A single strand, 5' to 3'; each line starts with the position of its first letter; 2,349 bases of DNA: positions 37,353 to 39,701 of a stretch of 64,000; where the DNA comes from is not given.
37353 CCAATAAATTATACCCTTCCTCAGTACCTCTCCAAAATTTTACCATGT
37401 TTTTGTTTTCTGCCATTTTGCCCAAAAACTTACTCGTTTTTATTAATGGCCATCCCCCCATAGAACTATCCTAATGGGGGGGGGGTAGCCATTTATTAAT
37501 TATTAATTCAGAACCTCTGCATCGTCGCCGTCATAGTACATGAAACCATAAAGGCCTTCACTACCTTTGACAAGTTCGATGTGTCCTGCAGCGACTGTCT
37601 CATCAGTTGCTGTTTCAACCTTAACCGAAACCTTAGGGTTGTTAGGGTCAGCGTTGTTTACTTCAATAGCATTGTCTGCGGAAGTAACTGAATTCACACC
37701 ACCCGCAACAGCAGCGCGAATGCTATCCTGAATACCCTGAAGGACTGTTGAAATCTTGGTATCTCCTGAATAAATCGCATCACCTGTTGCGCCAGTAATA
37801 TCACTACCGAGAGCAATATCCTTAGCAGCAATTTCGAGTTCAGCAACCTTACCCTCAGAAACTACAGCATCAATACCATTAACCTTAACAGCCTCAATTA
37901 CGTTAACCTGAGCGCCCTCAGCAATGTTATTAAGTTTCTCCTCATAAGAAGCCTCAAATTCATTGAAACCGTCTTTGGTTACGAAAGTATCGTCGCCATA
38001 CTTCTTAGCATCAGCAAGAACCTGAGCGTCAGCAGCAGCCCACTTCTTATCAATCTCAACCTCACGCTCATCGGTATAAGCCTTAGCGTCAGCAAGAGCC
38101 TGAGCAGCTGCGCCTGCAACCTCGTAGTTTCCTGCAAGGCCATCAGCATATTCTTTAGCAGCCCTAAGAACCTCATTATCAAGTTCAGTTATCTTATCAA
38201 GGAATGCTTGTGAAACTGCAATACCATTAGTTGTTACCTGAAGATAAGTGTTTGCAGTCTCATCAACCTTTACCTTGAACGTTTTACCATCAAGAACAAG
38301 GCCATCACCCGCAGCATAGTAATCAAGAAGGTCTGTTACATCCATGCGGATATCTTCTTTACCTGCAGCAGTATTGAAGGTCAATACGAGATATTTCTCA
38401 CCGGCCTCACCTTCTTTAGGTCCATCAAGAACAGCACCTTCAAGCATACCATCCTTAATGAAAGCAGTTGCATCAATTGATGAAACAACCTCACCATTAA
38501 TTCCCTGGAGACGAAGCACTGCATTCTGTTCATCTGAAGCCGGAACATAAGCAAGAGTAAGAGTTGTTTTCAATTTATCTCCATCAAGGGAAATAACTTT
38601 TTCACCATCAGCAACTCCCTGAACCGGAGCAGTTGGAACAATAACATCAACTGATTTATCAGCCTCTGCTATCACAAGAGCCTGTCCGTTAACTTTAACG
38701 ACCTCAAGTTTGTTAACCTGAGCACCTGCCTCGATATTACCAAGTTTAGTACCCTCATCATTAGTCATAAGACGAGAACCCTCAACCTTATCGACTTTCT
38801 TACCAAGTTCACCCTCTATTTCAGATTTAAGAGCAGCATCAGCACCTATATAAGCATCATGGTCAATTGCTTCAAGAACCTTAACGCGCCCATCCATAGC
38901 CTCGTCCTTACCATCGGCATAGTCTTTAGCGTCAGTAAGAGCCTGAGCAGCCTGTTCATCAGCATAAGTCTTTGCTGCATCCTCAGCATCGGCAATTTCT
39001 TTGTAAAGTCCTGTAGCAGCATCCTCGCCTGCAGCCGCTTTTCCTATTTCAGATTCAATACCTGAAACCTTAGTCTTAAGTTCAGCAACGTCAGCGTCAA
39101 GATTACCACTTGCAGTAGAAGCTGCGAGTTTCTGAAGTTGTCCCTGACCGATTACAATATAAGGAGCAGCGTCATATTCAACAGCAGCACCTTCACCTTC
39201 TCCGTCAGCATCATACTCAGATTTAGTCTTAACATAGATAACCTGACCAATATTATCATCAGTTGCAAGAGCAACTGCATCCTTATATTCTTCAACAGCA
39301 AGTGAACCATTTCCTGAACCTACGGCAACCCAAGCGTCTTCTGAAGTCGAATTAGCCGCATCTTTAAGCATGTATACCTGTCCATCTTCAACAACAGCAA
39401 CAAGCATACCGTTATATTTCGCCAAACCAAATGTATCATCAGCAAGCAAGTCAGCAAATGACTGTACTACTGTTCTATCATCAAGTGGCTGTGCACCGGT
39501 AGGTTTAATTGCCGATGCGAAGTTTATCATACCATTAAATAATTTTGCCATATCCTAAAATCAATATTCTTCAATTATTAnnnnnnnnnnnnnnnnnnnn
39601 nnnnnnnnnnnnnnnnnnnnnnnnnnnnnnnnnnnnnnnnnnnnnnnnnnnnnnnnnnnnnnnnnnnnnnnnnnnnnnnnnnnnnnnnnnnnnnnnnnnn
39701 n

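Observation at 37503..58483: At least ten tail-fibre or tailspike paralogues in three loci with shuffled shared domains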

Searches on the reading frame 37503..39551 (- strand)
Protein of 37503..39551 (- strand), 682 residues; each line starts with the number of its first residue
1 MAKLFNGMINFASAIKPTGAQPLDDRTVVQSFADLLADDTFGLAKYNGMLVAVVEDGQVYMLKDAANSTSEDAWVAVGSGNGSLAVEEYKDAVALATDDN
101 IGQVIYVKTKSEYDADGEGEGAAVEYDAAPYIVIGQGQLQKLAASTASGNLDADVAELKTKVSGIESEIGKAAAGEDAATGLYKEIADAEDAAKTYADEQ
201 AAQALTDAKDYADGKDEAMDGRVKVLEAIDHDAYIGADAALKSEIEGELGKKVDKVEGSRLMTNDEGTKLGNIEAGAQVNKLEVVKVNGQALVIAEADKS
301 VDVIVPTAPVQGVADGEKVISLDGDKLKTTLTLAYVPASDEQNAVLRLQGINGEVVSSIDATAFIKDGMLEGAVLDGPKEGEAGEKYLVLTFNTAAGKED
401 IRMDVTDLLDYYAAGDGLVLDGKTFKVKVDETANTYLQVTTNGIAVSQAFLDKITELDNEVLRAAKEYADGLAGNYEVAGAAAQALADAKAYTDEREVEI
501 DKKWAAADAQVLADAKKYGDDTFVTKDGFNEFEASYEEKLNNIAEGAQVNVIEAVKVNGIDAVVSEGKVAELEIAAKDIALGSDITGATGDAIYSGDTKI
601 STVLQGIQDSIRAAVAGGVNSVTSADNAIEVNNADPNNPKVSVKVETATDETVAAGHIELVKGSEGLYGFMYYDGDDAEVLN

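Call 5: search_protein_families(library=pfam, proteins=[window:37503-39551:-], max_evalue=0.1)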
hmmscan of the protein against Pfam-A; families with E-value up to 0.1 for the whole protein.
window:37503-39551:- (682 aa): 2 families
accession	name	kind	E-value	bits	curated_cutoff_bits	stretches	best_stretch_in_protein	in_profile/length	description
PF24525.1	TTC3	-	0.021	14.7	27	0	486-559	175-246/250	TTC3, helical domain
PF11637.13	UvsW-1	-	0.037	14.6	25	0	525-573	6-48/56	UvsW.1 domain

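Call 6: search_protein_families(library=phrogs, proteins=[window:37503-39551:-], max_evalue=0.01)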
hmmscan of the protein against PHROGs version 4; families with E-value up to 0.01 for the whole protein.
window:37503-39551:- (682 aa): 0 families

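Call 8: search_dna_similar(query=window:37503-39551:-, collection=phages, mode=protein, max_rows=25)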
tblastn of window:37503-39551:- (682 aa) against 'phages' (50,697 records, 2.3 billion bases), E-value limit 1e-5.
Records with a match: 1; places in all: 1; records where one place covers at least 80% of the query: 0.
Best place of each record, by identity: <60% 1.
By first word of the organism name: Bacteriophage 1.
By host as written in the record: - 1.
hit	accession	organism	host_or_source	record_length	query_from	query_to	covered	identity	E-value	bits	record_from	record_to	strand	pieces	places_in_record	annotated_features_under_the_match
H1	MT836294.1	Bacteriophage sp.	human fecal samples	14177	346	457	16%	41.1%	2e-14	84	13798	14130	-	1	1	record has no annotation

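Call 13: find_homologous_proteins(query=window:37503-39551:-)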
Query window:37503-39551:- (682 aa): 1242 proteins with E <= 0.001 among 8000 candidates; the best 120 are listed.
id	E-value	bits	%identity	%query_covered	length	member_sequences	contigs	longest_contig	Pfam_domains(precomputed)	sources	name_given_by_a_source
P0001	0.0e+0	1417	100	100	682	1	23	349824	-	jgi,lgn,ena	-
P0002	0.0e+0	1400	100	99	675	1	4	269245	-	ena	-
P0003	0.0e+0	1372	96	100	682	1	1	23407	-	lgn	-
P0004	0.0e+0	1331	95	100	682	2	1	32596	-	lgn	-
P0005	8.0e-260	882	68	100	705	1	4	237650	-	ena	-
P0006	3.8e-258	877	86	25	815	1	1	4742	-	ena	-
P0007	2.7e-255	867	74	36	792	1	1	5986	-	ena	-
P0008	4.3e-250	850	73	36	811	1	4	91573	-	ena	-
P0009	8.8e-248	842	69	69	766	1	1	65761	-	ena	-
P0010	2.2e-246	838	65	99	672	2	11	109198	-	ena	-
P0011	6.6e-245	833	60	100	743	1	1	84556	-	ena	-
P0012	4.0e-243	827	57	100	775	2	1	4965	-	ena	-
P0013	4.1e-241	820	60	37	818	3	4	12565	-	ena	-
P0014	2.1e-236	805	60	100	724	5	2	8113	-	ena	-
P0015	3.2e-234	798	55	76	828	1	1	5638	-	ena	-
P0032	1.9e-201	689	50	99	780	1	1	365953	-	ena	-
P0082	3.4e-154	533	57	78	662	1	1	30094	-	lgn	-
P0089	8.6e-149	515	49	100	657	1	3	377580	-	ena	-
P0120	3.5e-130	454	43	100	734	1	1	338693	-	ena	-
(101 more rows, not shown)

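Call 14: search_solved_structures(query=window:37503-39551:-, max_evalue=1)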
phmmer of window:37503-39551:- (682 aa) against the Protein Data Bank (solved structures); distinct sequences matched with E-value up to 1: 0.

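Call 15: find_encoding_contigs(protein=P0001, flank=10000, max_places=4)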
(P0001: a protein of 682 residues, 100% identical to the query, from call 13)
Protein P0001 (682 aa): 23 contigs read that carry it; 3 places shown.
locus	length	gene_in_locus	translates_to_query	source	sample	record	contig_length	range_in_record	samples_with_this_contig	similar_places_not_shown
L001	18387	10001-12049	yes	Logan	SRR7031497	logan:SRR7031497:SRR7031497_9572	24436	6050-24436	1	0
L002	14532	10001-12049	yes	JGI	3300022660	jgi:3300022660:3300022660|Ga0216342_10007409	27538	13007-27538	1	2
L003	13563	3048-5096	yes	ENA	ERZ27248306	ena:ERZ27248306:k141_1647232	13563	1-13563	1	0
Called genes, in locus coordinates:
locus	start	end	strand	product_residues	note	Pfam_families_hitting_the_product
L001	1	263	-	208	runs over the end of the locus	-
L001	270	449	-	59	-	-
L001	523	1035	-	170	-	-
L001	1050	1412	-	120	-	-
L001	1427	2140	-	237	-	PF00140:Sigma70_r1_2 (weak), PF04542:Sigma70_r2, PF04545:Sigma70_r4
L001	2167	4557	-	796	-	-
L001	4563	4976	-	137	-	-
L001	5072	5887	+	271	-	-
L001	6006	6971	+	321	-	-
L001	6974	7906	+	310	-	PF05531:NPV_P10 (faint)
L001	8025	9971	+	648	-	-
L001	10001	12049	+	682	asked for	-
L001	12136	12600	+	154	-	-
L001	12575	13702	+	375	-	PF08275:DNAG_N (faint)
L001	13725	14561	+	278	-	PF00149:Metallophos, PF12850:Metallophos_2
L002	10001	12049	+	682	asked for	-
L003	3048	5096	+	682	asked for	-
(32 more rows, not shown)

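Call 16: find_related_loci(query=window:37503-39551:-, collection=viral_contigs, flank=10000)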
Query window:37503-39551:- (682 aa) in viral_contigs; peptide patterns used: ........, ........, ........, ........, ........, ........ (x = any residue, [..] = any of these).
13 stretches matched a pattern; 13 encode a relative of the query (tblastn E <= 1e-3); 11 distinct loci.
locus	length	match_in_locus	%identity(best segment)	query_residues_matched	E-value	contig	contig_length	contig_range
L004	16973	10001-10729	38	1-303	4e-42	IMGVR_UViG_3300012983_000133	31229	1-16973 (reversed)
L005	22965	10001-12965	30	9-461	9e-40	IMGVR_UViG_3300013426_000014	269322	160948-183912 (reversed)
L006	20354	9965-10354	35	317-445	8e-13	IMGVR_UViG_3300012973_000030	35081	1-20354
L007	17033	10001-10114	66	240-277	3e-8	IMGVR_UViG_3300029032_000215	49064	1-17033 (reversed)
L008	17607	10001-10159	57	240-288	8e-8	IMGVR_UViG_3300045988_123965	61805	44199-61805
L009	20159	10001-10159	57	240-288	8e-8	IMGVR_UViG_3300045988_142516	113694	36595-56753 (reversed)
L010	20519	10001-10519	51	248-303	2e-6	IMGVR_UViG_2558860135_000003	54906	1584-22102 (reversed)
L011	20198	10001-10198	40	346-412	5e-5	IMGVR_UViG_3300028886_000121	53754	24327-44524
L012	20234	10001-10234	38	344-427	2e-4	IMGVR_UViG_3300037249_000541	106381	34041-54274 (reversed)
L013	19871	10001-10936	30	271-432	6e-10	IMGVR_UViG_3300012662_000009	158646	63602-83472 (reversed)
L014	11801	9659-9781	49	344-383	6e-4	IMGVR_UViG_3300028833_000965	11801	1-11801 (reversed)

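Call 36: search_solved_structures(query=A1, max_evalue=1)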
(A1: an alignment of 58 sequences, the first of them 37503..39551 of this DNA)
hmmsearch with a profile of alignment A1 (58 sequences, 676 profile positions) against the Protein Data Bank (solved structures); distinct sequences matched with E-value up to 1: 3.
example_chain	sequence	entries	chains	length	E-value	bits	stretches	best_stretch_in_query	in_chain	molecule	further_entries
5xg2_A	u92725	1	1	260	0.34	12.6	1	138-266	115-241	Chromosome partition protein Smc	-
9b7j_P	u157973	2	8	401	0.69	11.6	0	120-185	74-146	Dynactin subunit 2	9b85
1m5s_A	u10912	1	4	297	0.72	11.5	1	515-562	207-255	Formylmethanofuran--tetrahydromethanopterin formyltransferase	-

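Call 37: find_encoding_contigs(protein=P0089, flank=10000, max_places=1)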
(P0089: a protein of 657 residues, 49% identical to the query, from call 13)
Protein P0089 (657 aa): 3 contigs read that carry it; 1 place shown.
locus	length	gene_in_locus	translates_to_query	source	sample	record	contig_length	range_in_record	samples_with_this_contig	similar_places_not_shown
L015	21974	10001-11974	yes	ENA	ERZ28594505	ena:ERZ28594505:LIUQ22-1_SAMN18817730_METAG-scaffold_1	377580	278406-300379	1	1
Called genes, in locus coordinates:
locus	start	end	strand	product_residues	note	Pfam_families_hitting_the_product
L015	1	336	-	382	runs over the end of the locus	PF12323:HTH_OrfB_IS605, PF01385:OrfB_IS605, PF07282:Cas12f1-like_TNB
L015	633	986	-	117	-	-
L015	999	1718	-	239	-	PF04542:Sigma70_r2, PF04545:Sigma70_r4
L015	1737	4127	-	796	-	-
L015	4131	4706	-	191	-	-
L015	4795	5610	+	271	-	-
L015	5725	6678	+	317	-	-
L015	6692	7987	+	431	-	-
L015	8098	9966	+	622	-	-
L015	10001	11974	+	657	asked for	-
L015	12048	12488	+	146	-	-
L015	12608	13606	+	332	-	PF08275:DNAG_N (faint)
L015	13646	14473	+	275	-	PF00149:Metallophos, PF12850:Metallophos_2 (weak)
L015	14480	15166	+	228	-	PF00574:CLP_protease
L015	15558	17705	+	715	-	-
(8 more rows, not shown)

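Call 38: find_encoding_contigs(protein=P0032, flank=10000, max_places=1)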
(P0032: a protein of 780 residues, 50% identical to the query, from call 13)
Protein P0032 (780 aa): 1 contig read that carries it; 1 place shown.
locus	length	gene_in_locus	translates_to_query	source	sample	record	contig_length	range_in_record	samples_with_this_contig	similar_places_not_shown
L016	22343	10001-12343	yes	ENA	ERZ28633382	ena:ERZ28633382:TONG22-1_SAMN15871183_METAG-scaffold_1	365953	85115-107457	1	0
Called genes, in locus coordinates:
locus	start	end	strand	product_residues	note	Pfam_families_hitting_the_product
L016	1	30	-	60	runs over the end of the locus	-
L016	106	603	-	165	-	-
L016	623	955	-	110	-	-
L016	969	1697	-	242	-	PF04542:Sigma70_r2, PF04545:Sigma70_r4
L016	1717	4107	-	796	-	-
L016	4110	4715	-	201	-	-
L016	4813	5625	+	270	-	-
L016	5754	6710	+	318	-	-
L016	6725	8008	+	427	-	-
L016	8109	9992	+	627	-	-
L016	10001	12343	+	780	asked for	-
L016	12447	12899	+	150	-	-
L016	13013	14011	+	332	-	PF08275:DNAG_N (faint)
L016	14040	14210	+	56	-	-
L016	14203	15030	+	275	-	PF00149:Metallophos, PF12850:Metallophos_2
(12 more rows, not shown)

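Call 39: find_encoding_contigs(protein=P0120, flank=10000, max_places=1)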
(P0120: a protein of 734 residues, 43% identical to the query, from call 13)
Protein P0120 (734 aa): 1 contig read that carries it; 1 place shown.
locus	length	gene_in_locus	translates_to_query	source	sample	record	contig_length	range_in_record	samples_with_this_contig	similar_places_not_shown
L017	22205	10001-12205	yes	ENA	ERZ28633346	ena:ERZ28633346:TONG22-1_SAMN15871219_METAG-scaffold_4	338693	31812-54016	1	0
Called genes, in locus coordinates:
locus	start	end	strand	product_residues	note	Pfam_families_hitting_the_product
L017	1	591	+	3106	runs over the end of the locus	PF22775:GA_3 (faint)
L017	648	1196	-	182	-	-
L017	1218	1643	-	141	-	-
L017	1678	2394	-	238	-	PF04542:Sigma70_r2, PF04545:Sigma70_r4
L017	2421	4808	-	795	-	-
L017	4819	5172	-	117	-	-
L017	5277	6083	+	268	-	-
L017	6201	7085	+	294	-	-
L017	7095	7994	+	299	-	-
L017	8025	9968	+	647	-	-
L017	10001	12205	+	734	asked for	-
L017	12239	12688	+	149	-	-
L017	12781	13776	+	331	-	PF08275:DNAG_N (faint)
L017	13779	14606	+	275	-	PF00149:Metallophos, PF12850:Metallophos_2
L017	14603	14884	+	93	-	-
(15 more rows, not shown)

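Call 45: predict_structure(alignment_id=A1)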
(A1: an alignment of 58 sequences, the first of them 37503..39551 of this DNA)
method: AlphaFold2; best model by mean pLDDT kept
length: 682 residues; sequences in the alignment: 58
mean_pLDDT: 65.8   pTM: 0.24
mean pLDDT of the five models: 65.8, 64.9, 62.8, 59.7, 59.5
residues with pLDDT >= 90: 0; 70-90: 297; 50-70: 276; < 50: 109
segments of 3 or more residues with pLDDT < 50: 1-23, 145-149, 252-262, 272-282, 306-308, 412-415, 474-482, 523-533, 542-550, 673-682
pLDDT, mean of each block of 10 residues (from residue 1): 45 43 60 83 73 82 84 75 78 84 82 72 77 84 52 65 63 52 68 78 80 71 64 71 68 40 49 42 56 66 53 63 64 72 76 76 62 78 80 76 69 52 61 62 66 77 72 48 63 74 68 66 41 47 43 56 63 67 79 84 78 64 63 63 69 68 68 45 35
secondary structure, 60 per line:
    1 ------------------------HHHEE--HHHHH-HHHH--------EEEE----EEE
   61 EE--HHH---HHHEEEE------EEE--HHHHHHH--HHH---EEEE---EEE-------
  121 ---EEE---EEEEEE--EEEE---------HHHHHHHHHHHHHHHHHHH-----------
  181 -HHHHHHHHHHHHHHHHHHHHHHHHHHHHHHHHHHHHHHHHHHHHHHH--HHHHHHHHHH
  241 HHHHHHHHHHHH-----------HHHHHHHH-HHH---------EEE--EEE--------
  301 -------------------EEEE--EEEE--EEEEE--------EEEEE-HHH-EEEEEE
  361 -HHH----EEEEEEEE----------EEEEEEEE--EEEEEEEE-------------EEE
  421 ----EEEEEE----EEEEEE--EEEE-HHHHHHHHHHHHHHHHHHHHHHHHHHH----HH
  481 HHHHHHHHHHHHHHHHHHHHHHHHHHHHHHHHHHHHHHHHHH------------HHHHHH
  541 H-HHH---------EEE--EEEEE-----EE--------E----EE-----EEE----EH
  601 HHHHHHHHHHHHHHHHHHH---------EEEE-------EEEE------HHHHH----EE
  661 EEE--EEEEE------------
elements in order (helices of 4 or more, strands of 3 or more residues): H32-36 H38-41 E50-53 E58-62 E74-77 E84-86 H89-95 E104-107 E111-113 E124-126 E130-135 E138-141 H151-169 H182-228 H231-252 H264-271 E285-287 E290-292 E320-323 E326-329 E332-336 E345-349 E355-360 E369-376 E387-394 E397-404 E418-420 E425-430 E435-440 E443-446 H448-474 H479-522 H535-541 E555-557 E560-564 E592-594 H600-619 E629-632 E640-643 H650-654 E659-663 E666-670

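Call 47: fold_search(model_id=the predicted structure, library=pdb)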
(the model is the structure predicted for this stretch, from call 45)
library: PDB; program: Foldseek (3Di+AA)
matches with E <= 10: 336; with E <= 0.001: 0
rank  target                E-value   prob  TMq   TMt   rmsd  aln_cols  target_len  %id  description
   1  1iz6_C                1.9e-01  0.10  0.05  0.16  18.1       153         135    8  Crystal Structure of Translation Initiation Factor 5A from Pyrococcus Horikoshii (released 2003-01-28)
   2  3h7n_A                2.0e-01  0.20  0.07  0.07  29.8       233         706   13  Structure of Nup120 (released 2009-08-18)
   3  5ods_A                4.3e-01  0.08  0.06  0.06  16.0       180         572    9  Structure of a phosphoprotein-protein complex (released 2018-03-14)
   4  3hxr                  5.1e-01  0.35  0.08  0.08  20.8       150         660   13  Nucleoporin Nup120 from S.cerevisiae (aa 1-757) (released 2009-07-28)
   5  5ods_B                7.1e-01  0.06  0.05  0.06  17.2       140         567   12  Structure of a phosphoprotein-protein complex (released 2018-03-14)
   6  2lko_MODEL_1_A        7.5e-01  0.14  0.06  0.17   9.4        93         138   10  Structural Basis of Phosphoinositide Binding to Kindlin-2 Pleckstrin Homology Domain in Regulating Integrin Ac (released 2011-10-26)
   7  4xmm_E                8.0e-01  0.16  0.08  0.06  25.7       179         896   14  Structure of the yeast coat nucleoporin complex, space group C2 (released 2015-03-25)
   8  9d0w_A                8.0e-01  0.06  0.04  0.04  17.4       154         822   11  Cryo-EM structure of CDK2/CyclinE1 in complex with CRBN/DDB1 and Cpd 4 (released 2025-04-16)
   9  6mof_B                8.0e-01  0.03  0.04  0.08  19.6       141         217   15  Monomeric DARPin G2 complex with EpoR (released 2019-06-05)
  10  9c57_E                8.4e-01  0.21  0.05  0.07  13.9        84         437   14  Reconstituted P400 Subcomplex of the human TIP60 complex (released 2024-08-21)
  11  3ivf                  8.4e-01  0.11  0.05  0.08  10.2        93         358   14  Crystal structure of the talin head FERM domain (released 2010-08-18)
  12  1xtd                  8.9e-01  0.08  0.06  0.18  19.0       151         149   13  Structural Analysis of Leishmania mexicana eukaryotic initiation factor 5a (released 2004-10-26)
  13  7stb_F                9.4e-01  0.06  0.06  0.12  18.4       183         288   10  Closed state of Rad24-RFC:9-1-1 bound to a 5' ss/dsDNA junction (released 2022-03-23)
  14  5ods_C                9.4e-01  0.06  0.06  0.07  17.1       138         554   14  Structure of a phosphoprotein-protein complex (released 2018-03-14)
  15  6mfs                  1.0e+00  0.09  0.05  0.08  10.3        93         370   14  Mouse talin1 residues 1-138 fused to residues 169-400 in complex with phosphatidylinositol 4,5-bisphosphate (PIP2) (released 2018-09-26)
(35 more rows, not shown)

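Call 50: fold_search(model_id=the predicted structure, library=viral)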
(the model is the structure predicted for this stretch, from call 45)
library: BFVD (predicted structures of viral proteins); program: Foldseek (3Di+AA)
matches with E <= 10: 606; with E <= 0.001: 8
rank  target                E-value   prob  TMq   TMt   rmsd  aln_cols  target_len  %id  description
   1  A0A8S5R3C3            1.6e-09  1.00  0.08  0.10  101.9       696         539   14  Major tropism determinant [Siphoviridae sp. ct6d71]
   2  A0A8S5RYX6            5.9e-07  1.00  0.10  0.14  92.8       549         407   15  Uncharacterized protein [Myoviridae sp. ctNQV2]
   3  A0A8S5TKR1            7.6e-06  0.97  0.08  0.11  35.5       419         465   14  Uncharacterized protein [Podoviridae sp. ctz6O13]
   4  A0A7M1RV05            1.9e-05  0.99  0.09  0.07  45.5       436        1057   21  Putative tail fiber protein gp53-like C-terminal domain-containing protein [uncultured phage cr56_1]
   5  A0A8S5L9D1            2.9e-05  0.96  0.10  0.08  44.6       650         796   13  Uncharacterized protein [Myoviridae sp. ctPuP5]
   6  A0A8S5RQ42            4.3e-05  0.96  0.07  0.12  58.3       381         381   19  Tail fiber protein [virus sp. ctrcb4]
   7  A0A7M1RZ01            2.1e-04  1.00  0.08  0.07  45.8       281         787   21  Tail protein [uncultured phage cr11_1]
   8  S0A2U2                3.7e-04  0.54  0.07  0.12  50.8       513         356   11  Structural protein [Cellulophaga phage phi18:1]
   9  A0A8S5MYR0            1.1e-03  0.54  0.07  0.10  59.3       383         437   15  Structural protein [Myoviridae sp. ctRRy11]
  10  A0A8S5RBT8            1.7e-03  0.66  0.09  0.09  49.4       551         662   14  Uncharacterized protein [virus sp. ctmTa7]
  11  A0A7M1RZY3            2.2e-03  0.80  0.09  0.11  36.8       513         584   10  Uncharacterized protein [uncultured phage cr114_1]
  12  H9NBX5                3.2e-03  1.00  0.09  0.30  11.2       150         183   16  (no name in the UniProt tables at hand)
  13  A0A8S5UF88            4.5e-03  0.82  0.08  0.23  44.9       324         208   18  Uncharacterized protein (Fragment) [Myoviridae sp. ctcyQ27]
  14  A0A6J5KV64            5.3e-03  1.00  0.08  0.04   8.6        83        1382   32  Uncharacterized protein [uncultured Caudovirales phage]
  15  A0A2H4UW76            4.1e-02  0.47  0.05  0.19  21.3       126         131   14  Uncharacterized protein [Bodo saltans virus]
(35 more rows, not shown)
